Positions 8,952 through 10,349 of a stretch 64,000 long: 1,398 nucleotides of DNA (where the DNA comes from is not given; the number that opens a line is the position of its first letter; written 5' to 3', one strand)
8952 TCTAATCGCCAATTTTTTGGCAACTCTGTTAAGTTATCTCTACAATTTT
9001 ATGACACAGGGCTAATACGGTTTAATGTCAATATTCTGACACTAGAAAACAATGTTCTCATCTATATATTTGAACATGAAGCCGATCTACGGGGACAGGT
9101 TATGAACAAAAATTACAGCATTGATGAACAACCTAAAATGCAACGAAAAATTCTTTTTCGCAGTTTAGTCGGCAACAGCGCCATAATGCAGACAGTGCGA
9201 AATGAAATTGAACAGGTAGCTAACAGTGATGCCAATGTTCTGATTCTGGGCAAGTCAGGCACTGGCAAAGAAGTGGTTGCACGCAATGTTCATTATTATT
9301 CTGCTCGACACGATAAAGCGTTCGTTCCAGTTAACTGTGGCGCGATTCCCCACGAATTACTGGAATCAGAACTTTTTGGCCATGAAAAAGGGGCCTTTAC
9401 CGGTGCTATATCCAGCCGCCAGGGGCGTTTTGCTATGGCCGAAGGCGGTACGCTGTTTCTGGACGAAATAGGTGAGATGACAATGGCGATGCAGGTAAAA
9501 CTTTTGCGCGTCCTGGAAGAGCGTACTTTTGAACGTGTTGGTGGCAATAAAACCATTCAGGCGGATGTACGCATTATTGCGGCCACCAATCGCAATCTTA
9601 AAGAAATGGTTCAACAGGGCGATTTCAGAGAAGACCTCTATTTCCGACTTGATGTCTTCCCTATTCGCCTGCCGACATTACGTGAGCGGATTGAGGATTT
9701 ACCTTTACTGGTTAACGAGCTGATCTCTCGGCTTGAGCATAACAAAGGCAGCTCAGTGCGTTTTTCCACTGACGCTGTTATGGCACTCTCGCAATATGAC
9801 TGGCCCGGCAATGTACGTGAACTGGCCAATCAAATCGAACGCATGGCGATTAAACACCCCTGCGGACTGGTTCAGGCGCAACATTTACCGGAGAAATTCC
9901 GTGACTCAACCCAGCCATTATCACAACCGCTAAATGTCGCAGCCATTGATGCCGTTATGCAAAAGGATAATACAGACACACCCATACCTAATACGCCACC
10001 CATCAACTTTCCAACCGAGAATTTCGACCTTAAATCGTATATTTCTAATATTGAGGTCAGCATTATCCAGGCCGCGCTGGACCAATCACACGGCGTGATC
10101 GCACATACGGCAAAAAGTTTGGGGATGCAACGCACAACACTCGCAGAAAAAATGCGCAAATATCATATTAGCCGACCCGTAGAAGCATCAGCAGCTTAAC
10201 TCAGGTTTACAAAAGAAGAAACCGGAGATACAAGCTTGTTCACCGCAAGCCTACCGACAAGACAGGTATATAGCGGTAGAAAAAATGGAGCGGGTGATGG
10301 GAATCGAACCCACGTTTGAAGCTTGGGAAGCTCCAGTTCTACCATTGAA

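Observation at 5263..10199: Flagellum-adjacent signalling trio: REC-Hpt protein, REC-PAS-HK-REC hybrid kinase, and a sigma-54 activator with no regulatory domain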

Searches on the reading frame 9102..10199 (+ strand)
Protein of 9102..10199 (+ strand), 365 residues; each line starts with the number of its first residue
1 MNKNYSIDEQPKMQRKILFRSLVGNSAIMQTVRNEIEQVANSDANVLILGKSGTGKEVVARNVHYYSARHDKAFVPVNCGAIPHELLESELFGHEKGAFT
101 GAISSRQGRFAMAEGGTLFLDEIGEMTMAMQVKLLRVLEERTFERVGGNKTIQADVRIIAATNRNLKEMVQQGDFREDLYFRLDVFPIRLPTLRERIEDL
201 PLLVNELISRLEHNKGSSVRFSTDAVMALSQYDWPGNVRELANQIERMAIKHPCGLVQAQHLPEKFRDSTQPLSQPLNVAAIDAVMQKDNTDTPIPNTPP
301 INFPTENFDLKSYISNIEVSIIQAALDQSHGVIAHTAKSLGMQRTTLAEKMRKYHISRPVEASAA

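Call 3: search_protein_families(library=pfam, proteins=[window:9102-10199:+], max_evalue=0.01)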
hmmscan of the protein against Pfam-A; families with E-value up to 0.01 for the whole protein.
window:9102-10199:+ (365 aa): 12 families
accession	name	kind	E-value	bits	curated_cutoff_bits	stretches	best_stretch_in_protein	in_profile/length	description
PF00158.32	Sigma54_activat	-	6e-75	251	20.2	1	22-188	1-167/168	Sigma-54 interaction domain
PF14532.12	Sigma54_activ_2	-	1.1e-23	84.4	25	1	23-193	1-138/138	Sigma-54 interaction domain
PF25601.1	AAA_lid_14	-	1.1e-22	80.1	27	1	194-272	1-80/87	AAA+ ATPase lid domain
PF02954.25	HTH_8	-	2.2e-11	43.7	22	1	316-354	4-42/42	Bacterial regulatory protein, Fis family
PF07728.20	AAA_5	-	1.7e-09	38.3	22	1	45-166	1-125/139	AAA domain (dynein-related subfamily)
PF18024.7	HTH_50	-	9.4e-08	32.1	27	1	309-357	3-50/50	Helix-turn-helix domain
PF00493.29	MCM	-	1.3e-06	28.1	23.3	1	33-178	45-187/224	MCM P-loop domain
PF01078.27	Mg_chelatase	-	1.6e-06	28.1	20.3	1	101-164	93-158/207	Magnesium chelatase, subunit ChlI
PF20030.5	bpMoxR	-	2.4e-05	23.9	27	1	43-166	31-147/205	MoxR domain in the MoxR-vWA-beta-propeller ternary systems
PF07724.20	AAA_2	-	3.6e-05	24.3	27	1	44-172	4-133/166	AAA domain (Cdc48 subfamily)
PF00004.35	AAA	-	0.00032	21.6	21.2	1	46-164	1-110/131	ATPase family associated with various cellular activities (AAA)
PF13191.12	AAA_16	-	0.0013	19.7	32.6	1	22-82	2-63/167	AAA ATPase domain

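Call 6: search_protein_families(library=ncbifam, proteins=[window:9102-10199:+], max_evalue=0.001)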
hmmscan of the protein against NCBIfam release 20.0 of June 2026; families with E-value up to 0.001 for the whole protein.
window:9102-10199:+ (365 aa): 29 families (the best 25 are shown)
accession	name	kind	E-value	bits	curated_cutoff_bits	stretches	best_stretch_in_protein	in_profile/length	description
TIGR01817.1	nifA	equivalog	1.8e-115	386.8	528.85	1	10-357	186-530/534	nif-specific transcriptional activator NifA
NF041552.1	TF_PrdR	equivalog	8.5e-106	354.5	795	1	13-355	260-577/577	sigma-54 dependent transcriptional regulator PrdR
NF003451.0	PRK05022.1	equivalog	6.5e-105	351.7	476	1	17-356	187-510/512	nitric oxide reductase transcriptional regulator NorR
NF038308.1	RNA_repair_RtcR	equivalog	6.7e-102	342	650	1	11-357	171-519/530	RNA repair transcriptional activator RtcR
TIGR01818.1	ntrC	equivalog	1.5e-101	340.5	558.6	1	20-353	134-462/463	nitrogen regulation protein NR(I)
NF008469.0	PRK11361.1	equivalog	9.5e-101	337.7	714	1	21-357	144-457/461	acetoacetate metabolism transcriptional regulator AtoC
TIGR02915.1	PEP_resp_reg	equivalog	2.7e-98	329.7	502.6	1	17-263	136-383/445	PEP-CTERM-box response regulator transcription factor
NF011958.0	PRK15429.1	equivalog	1.1e-90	305.2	830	1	18-266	377-625/692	formate hydrogenlyase transcriptional activator FlhA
NF050807.1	TransRegFlbDCaul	equivalog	3.2e-90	303.1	750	1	21-355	119-439/454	sigma-54-dependent transcriptional regulator FlbD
TIGR02974.1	phageshock_pspF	equivalog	2.2e-89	300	443.55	1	22-354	1-336/336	phage shock protein operon transcriptional activator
TIGR02329.1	propionate_PrpR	equivalog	2.5e-87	293.7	499.2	1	15-352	207-525/526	propionate catabolism operon regulatory protein PrpR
NF041946.1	LuxO_transreg_Vib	equivalog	7.1e-87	292.1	800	1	12-354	125-460/463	quorum-sensing sigma-54 dependent transcriptional regulator LuxO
NF007689.0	PRK10365.1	equivalog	1.8e-86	290.6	760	1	21-272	140-392/441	sigma-54-dependent response regulator transcription factor ZraR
NF011695.0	PRK15115.1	equivalog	7.6e-84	282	763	1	20-248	135-364/445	two-component system response regulator GlrR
NF011953.0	PRK15424.1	equivalog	3.5e-83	280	703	1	10-353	209-533/538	propionate catabolism operon regulatory protein PrpR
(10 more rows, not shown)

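Call 9: find_homologous_proteins(query=window:9102-10199:+, max_evalue=1e-30)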
Query window:9102-10199:+ (365 aa): 8000 proteins with E <= 1e-30 among 8000 candidates; the best 120 are listed.
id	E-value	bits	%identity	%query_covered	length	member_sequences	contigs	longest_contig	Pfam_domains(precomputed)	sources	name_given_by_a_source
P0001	3.0e-238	807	100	100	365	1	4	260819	PF20030.6,PF00158.33,PF25601.2,PF02954.26,PF18024.8,PF00493.30,PF14532.13,PF07728.21,PF01078.28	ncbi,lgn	-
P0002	6.8e-194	662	82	100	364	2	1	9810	PF00158.33,PF07724.21,PF25601.2,PF02954.26,PF18024.8,PF00493.30,PF14532.13,PF07728.21,PF01078.28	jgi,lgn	-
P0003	1.0e-193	661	84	98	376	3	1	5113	PF20030.6,PF00158.33,PF25601.2,PF02954.26,PF18024.8,PF00493.30,PF14532.13,PF07728.21,PF01078.28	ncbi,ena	-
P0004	6.0e-193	658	81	100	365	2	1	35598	PF00158.33,PF25601.2,PF02954.26,PF18024.8,PF00493.30,PF14532.13,PF07728.21,PF01078.28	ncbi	-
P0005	3.1e-185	633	79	100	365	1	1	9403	PF00158.33,PF25601.2,PF02954.26,PF18024.8,PF00493.30,PF14532.13,PF07728.21,PF01078.28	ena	-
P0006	8.3e-185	632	78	100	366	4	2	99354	PF20030.6,PF00158.33,PF07724.21,PF25601.2,PF02954.26,PF18024.8,PF00493.30,PF14532.13,PF07728.21,PF01078.28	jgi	-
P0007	1.8e-181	621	80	97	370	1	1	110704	PF20030.6,PF00158.33,PF25601.2,PF02954.26,PF18024.8,PF00493.30,PF14532.13,PF07728.21,PF01078.28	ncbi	-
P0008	3.7e-166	570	74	96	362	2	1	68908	PF00158.33,PF25601.2,PF02954.26,PF18024.8,PF00493.30,PF14532.13,PF07728.21,PF01078.28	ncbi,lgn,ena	-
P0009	4.4e-165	567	74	96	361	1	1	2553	PF00158.33,PF25601.2,PF02954.26,PF18024.8,PF00493.30,PF14532.13,PF07728.21,PF01078.28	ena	-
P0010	1.1e-164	566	74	96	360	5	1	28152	PF00158.33,PF25601.2,PF02954.26,PF18024.8,PF00493.30,PF14532.13,PF07728.21,PF01078.28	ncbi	-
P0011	2.5e-164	564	74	96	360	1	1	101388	PF00158.33,PF25601.2,PF02954.26,PF18024.8,PF00493.30,PF14532.13,PF07728.21,PF01078.28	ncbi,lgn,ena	-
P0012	2.7e-164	564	74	96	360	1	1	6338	PF00158.33,PF25601.2,PF02954.26,PF18024.8,PF00493.30,PF14532.13,PF07728.21,PF01078.28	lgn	-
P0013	4.8e-164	563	74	96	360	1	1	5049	PF00158.33,PF25601.2,PF02954.26,PF18024.8,PF00493.30,PF14532.13,PF07728.21,PF01078.28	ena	-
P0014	6.0e-164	563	74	96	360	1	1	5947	PF00158.33,PF25601.2,PF02954.26,PF18024.8,PF00493.30,PF14532.13,PF07728.21,PF01078.28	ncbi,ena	-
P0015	9.0e-164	563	74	96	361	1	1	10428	PF00158.33,PF25601.2,PF02954.26,PF18024.8,PF00493.30,PF14532.13,PF07728.21,PF01078.28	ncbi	-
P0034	5.0e-158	544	73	96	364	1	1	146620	PF20030.6,PF00158.33,PF25601.2,PF02954.26,PF18024.8,PF00493.30,PF14532.13,PF07728.21,PF01078.28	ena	-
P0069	4.7e-153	527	71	95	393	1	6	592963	PF20030.6,PF00158.33,PF25601.2,PF02954.26,PF18024.8,PF00493.30,PF14532.13,PF07728.21,PF01078.28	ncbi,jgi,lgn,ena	ncbi:MAG: sigma-54 dependent transcriptional regulator [Gammaproteobacteria bacterium]|jgi:sigma-54 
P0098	1.0e-150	520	69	95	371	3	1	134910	PF20030.6,PF00158.33,PF25601.2,PF02954.26,PF18024.8,PF00493.30,PF14532.13,PF07728.21,PF01078.28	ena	-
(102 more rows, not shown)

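Call 10: find_related_loci(query=window:9102-10199:+, collection=genome_contigs, flank=10000)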
Query window:9102-10199:+ (365 aa) in genome_contigs; peptide patterns used: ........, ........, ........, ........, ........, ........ (x = any residue, [..] = any of these).
600 stretches matched a pattern (row limit reached: there are more); 600 encode a relative of the query (tblastn E <= 1e-3); the best 80 are kept; 80 distinct loci.
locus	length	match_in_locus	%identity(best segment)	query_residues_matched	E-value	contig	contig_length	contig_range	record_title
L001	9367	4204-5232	61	18-363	3e-136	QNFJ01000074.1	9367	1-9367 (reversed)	MAG: Gammaproteobacteria bacterium isolate B19_G6 B19_Guay6_scaffold_06164, whole genome shotgun sequence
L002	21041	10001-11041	61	18-364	3e-135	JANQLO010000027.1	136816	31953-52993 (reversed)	MAG: Chromatiales bacterium isolate PL25a_bin.61 k99_1110701, whole genome shotgun sequence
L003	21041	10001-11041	58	7-358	7e-135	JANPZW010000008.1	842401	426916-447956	MAG: Cellvibrionaceae bacterium isolate 26_gen_w_cov.11 c1060, whole genome shotgun sequence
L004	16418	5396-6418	60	18-358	6e-133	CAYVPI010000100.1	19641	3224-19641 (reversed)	MAG TPA_asm: uncultured Pseudomonas sp. isolate binchicken_co220_1 genome assembly, contig: NODE_1698_length_19641_cov_1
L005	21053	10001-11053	61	9-363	2e-138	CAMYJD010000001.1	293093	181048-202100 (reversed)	MAG: uncultured Gammaproteobacteria bacterium isolate ES_Gamma_035 genome assembly, contig: scaffold_0, whole genome sho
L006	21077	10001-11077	55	9-358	1e-125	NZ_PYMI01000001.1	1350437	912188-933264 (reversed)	Photobacterium ganghwense strain JCM 12487 CFSAN065508_1, whole genome shotgun sequence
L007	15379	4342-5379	56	12-358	2e-123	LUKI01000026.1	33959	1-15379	MAG: Gammaproteobacteria bacterium F7 F7contig055, whole genome shotgun sequence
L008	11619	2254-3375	55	19-365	5e-123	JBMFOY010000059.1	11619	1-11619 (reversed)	MAG: Halothiobacillaceae bacterium isolate KM4338-49 NODE_3122_length_11619_cov_4.842269, whole genome shotgun sequence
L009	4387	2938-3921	58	18-356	1e-123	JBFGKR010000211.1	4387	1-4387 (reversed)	MAG: Arenicellales bacterium isolate Mix_sand03.2021.01.D.57 k141_767977_length_4387_cov_10.0000, whole genome shotgun s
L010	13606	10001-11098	53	18-362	1e-118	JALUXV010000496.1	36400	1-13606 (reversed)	MAG: Alteromonadaceae bacterium isolate 131-447_metabat2_scaf2bin.035 131-447_scaffold_574_c1, whole genome shotgun sequ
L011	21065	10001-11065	54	19-358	6e-118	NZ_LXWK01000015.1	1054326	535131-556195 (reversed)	Rheinheimera sp. SA_1 Contig_2, whole genome shotgun sequence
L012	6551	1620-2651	52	23-358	2e-113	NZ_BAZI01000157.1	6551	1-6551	Stenotrophomonas pictorum JCM 9942, whole genome shotgun sequence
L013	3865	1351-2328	54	21-358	3e-112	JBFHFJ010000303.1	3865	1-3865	MAG: Haliea sp. isolate Mix_sand07.2021.05.G.123 k141_1144045_length_3865_cov_12.9898, whole genome shotgun sequence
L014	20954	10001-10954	53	22-356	7e-110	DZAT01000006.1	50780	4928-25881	MAG TPA_asm: Thiomicrospira cyclica isolate SulCav_PC08_66_46_37 SulCav_PC08-66_269_length_50780_cov_19.747994, whole ge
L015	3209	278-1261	51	21-356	3e-107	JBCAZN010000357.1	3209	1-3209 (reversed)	MAG: Pseudomonadota bacterium isolate J06568_1 NODE_357_length_3209_cov_4.704023, whole genome shotgun sequence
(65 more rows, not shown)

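Call 11: find_encoding_contigs(protein=P0001, flank=10000, max_places=4)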
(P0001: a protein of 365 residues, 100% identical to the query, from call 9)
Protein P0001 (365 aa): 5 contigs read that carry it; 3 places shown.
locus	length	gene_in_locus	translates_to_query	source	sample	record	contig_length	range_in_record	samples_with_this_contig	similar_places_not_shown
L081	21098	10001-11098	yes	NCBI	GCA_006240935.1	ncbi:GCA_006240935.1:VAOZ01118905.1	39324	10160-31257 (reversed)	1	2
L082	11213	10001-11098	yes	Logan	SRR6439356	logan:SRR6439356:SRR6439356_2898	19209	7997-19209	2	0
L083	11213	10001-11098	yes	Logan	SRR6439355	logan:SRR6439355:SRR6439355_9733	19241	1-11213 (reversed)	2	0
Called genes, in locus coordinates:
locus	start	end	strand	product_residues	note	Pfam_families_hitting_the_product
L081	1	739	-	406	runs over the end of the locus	PF00460:Flg_bb_rod, PF22692:LlgE_F_G_D1, PF07559:FlgE_D2, PF06429:Flg_bbr_C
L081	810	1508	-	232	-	PF03963:FlgD, PF13861:FLgD_tudor, PF13860:FlgD_ig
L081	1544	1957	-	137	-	PF00460:Flg_bb_rod, PF06429:Flg_bbr_C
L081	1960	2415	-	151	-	PF00460:Flg_bb_rod (weak)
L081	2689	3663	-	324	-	PF01584:CheW, PF00072:Response_reg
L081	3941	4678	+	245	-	PF17656:ChapFlgA_N, PF08666:SAF, PF13144:ChapFlgA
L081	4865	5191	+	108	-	PF04316:FlgM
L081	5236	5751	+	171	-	PF05130:FlgN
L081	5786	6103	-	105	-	PF11333:DUF3135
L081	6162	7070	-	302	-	PF00072:Response_reg, PF01627:Hpt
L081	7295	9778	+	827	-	PF00072:Response_reg, PF08447:PAS_3, PF02518:HATPase_c, PF00072:Response_reg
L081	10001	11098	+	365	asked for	PF00493:MCM (weak), PF00158:Sigma54_activat, PF01078:Mg_chelatase (faint), PF14532:Sigma54_activ_2, PF07728:AAA_5, PF25601:AAA_lid_14, PF18024:HTH_50 (weak), PF02954:HTH_8, +1 more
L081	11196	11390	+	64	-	-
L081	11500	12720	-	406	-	PF00764:Arginosuc_synth, PF20979:Arginosuc_syn_C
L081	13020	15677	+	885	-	PF28598:PDH_E1_N, PF00456:Transketolase_N, PF17831:PDH_E1_M, PF22613:Transketolase_C_1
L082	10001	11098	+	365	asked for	PF00493:MCM (weak), PF00158:Sigma54_activat, PF01078:Mg_chelatase (faint), PF14532:Sigma54_activ_2, PF07728:AAA_5, PF25601:AAA_lid_14, PF18024:HTH_50 (weak), PF02954:HTH_8, +1 more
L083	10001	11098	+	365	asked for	PF00493:MCM (weak), PF00158:Sigma54_activat, PF01078:Mg_chelatase (faint), PF14532:Sigma54_activ_2, PF07728:AAA_5, PF25601:AAA_lid_14, PF18024:HTH_50 (weak), PF02954:HTH_8, +1 more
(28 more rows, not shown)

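Call 62: search_protein_families(library=pfam, proteins=[L085:11159-12868:-], max_evalue=0.0001)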
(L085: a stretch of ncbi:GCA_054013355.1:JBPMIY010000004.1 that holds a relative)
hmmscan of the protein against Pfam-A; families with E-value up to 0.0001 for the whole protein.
L085:11159-12868:- (569 aa): 0 families

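Call 72: find_encoding_contigs(protein=P0006, flank=10000, max_places=1)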
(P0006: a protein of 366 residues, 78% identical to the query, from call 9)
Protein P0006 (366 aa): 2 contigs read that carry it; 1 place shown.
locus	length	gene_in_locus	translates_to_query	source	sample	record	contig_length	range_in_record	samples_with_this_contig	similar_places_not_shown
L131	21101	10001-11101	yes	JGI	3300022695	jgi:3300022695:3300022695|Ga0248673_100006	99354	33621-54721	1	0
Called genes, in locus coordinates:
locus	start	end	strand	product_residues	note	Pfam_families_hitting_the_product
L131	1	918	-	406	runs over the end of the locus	PF00460:Flg_bb_rod, PF22692:LlgE_F_G_D1, PF07559:FlgE_D2, PF06429:Flg_bbr_C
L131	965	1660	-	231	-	PF03963:FlgD, PF13861:FLgD_tudor, PF13860:FlgD_ig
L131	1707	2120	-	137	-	PF00460:Flg_bb_rod, PF06429:Flg_bbr_C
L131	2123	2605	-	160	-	PF00460:Flg_bb_rod (weak)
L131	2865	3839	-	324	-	PF01584:CheW, PF00072:Response_reg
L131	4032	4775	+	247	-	PF17656:ChapFlgA_N, PF08666:SAF, PF13144:ChapFlgA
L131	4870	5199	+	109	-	PF04316:FlgM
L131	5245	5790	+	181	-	PF05130:FlgN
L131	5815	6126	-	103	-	PF11333:DUF3135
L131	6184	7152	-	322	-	PF00072:Response_reg, PF01627:Hpt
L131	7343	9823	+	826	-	PF00072:Response_reg, PF08447:PAS_3, PF00512:HisKA (weak), PF02518:HATPase_c, PF00072:Response_reg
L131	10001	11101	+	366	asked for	PF00493:MCM (weak), PF00158:Sigma54_activat, PF01078:Mg_chelatase (faint), PF14532:Sigma54_activ_2, PF07728:AAA_5, PF25601:AAA_lid_14, PF18024:HTH_50 (weak), PF02954:HTH_8, +2 more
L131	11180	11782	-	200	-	PF07238:PilZ (faint)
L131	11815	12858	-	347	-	-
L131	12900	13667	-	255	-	PF01618:MotA_ExbB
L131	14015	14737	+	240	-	PF00072:Response_reg, PF00486:Trans_reg_C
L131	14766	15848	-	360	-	PF05036:SPOR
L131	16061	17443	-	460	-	PF00512:HisKA, PF02518:HATPase_c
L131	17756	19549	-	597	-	PF04108:ATG17_like (faint), PF20975:DGCcoil (weak), PF00990:GGDEF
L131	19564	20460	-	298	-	PF00072:Response_reg, PF13581:HATPase_c_2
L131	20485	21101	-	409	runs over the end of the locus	PF00072:Response_reg, PF07228:SpoIIE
